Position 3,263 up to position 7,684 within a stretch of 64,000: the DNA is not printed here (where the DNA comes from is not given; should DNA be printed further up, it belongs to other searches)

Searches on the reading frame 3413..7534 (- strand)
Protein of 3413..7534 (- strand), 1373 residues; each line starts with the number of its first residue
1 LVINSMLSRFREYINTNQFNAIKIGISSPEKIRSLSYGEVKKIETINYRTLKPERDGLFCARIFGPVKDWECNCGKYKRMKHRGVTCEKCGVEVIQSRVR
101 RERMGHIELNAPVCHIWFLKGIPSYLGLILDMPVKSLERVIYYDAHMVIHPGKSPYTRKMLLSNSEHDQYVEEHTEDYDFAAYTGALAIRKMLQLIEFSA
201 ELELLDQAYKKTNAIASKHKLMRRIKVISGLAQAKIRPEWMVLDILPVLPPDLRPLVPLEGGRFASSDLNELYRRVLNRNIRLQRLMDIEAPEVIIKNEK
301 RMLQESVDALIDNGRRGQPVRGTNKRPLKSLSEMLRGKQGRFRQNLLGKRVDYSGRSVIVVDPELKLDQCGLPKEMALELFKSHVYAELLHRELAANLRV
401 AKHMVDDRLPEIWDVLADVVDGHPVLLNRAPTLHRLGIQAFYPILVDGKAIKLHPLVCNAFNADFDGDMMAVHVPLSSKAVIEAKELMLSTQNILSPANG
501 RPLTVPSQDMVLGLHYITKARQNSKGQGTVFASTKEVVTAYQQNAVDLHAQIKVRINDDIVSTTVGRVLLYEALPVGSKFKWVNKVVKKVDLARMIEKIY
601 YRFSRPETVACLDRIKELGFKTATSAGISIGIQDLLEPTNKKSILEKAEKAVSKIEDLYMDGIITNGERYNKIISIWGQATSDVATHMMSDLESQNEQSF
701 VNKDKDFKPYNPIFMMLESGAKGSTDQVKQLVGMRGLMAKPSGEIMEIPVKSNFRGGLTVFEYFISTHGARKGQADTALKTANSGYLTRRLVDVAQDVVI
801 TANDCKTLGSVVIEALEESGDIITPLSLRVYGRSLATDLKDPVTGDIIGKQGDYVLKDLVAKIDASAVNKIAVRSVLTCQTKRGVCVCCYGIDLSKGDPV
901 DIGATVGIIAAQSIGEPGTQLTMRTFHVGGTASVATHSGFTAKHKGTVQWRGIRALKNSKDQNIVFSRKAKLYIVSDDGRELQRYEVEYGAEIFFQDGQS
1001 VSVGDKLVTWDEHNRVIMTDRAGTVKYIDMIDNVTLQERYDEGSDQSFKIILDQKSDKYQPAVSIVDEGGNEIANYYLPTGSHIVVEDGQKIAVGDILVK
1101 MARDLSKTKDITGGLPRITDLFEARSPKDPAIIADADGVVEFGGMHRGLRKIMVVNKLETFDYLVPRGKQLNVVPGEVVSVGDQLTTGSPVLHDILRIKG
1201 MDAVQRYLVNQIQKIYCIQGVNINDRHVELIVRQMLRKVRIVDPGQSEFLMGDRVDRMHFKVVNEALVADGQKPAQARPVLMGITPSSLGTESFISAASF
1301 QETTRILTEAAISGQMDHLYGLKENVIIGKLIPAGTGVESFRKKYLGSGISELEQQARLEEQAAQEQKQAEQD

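Call 30: find_homologous_proteins(query=window:3413-7534:-, max_evalue=1e-100)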
Query window:3413-7534:- (1373 aa): 8000 proteins with E <= 1e-100 among 8000 candidates; the best 120 are listed.
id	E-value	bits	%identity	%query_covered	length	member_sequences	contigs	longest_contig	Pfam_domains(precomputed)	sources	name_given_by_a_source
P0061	0.0e+0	3087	100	100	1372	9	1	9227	PF25984.1,PF04998.23,PF00623.26,PF21668.4,PF04983.24,PF05000.23,PF04997.18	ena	-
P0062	0.0e+0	2228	71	99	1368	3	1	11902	PF25984.1,PF01551.30,PF04998.23,PF01333.26,PF00623.26,PF21668.4,PF04983.24,PF05000.23,PF04997.18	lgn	-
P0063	0.0e+0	2228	70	100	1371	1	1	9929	PF04998.23,PF00623.26,PF04983.24,PF05000.23,PF04997.18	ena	-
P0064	0.0e+0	2228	72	98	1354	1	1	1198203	PF04998.23,PF00623.26,PF04983.24,PF05000.23,PF04997.18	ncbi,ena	-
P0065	0.0e+0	2226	71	98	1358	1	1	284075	PF04998.23,PF00623.26,PF21668.4,PF04983.24,PF05000.23,PF04997.18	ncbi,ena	-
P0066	0.0e+0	2223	71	99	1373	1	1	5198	PF04998.23,PF01333.26,PF00623.26,PF04983.24,PF05000.23,PF04997.18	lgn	-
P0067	0.0e+0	2221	72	98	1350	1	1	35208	PF04998.23,PF00623.26,PF04983.24,PF05000.23,PF04997.18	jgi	jgi:DNA-directed RNA polymerase subunit beta'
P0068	0.0e+0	2217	70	99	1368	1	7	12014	PF04998.23,PF01333.26,PF00623.26,PF21668.4,PF04983.24,PF05000.23,PF04997.18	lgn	-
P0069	0.0e+0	2217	72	98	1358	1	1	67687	PF04998.23,PF01333.26,PF00623.26,PF04983.24,PF05000.23,PF04997.18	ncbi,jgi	jgi:DNA-directed RNA polymerase subunit beta'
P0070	0.0e+0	2216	72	98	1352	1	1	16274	PF04998.23,PF00623.26,PF04983.24,PF05000.23,PF04997.18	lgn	-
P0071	0.0e+0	2213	71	98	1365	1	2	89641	PF01551.30,PF04998.23,PF01333.26,PF00623.26,PF21668.4,PF04983.24,PF05000.23,PF04997.18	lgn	-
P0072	0.0e+0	2212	71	99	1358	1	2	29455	PF25984.1,PF04998.23,PF01333.26,PF00623.26,PF04983.24,PF05000.23,PF04997.18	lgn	-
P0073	0.0e+0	2212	71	98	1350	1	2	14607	PF04998.23,PF00623.26,PF04983.24,PF05000.23,PF04997.18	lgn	-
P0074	0.0e+0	2212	71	99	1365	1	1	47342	PF04998.23,PF01333.26,PF00623.26,PF21668.4,PF04983.24,PF05000.23,PF04997.18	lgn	-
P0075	0.0e+0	2212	71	97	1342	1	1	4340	PF04998.23,PF00623.26,PF04983.24,PF05000.23,PF04997.18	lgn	-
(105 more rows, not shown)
